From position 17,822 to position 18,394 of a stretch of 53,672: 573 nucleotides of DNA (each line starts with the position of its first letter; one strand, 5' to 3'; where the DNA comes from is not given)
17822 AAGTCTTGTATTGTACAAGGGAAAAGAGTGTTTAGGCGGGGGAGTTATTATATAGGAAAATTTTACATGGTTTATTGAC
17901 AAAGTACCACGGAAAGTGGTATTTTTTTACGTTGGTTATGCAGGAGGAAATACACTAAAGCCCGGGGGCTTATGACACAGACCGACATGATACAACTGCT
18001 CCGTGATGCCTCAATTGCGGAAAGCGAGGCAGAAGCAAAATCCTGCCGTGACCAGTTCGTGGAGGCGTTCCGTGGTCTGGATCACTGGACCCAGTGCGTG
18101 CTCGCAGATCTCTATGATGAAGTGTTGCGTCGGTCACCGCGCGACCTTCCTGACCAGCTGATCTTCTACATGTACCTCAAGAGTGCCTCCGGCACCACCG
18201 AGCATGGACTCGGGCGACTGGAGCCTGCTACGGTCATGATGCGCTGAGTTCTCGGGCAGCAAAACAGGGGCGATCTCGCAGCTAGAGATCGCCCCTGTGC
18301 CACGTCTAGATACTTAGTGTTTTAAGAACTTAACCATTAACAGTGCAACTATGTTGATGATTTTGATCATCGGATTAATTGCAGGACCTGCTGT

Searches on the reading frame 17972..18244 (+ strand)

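Call 16: search_protein_families(library=pfam, proteins=[window:17972-18244:+], max_evalue=1)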
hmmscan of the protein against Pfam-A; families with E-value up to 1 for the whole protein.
seq(91 aa): 1 family
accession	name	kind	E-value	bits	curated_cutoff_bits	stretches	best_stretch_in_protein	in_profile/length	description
PF07084.17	Spot_14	-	0.16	12.4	21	1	1-84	27-84/151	Thyroid hormone-inducible hepatic protein Spot 14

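Call 17: search_protein_families(library=phrogs, proteins=[window:17972-18244:+], max_evalue=1)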
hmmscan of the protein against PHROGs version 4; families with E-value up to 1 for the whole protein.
seq(91 aa): 1 family
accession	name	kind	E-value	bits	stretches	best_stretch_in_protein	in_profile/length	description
phrog_38632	-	unknown function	0.35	12.2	1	8-48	4-44/62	-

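Call 70: search_protein_families(library=ncbifam, proteins=[window:17972-18244:+], max_evalue=1)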
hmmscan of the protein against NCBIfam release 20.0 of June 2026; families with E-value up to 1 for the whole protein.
seq(91 aa): 0 families

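Call 71: search_protein_families(library=padloc, proteins=[window:17972-18244:+], max_evalue=1)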
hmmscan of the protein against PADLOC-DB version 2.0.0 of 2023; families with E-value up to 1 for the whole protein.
seq(91 aa): 0 families
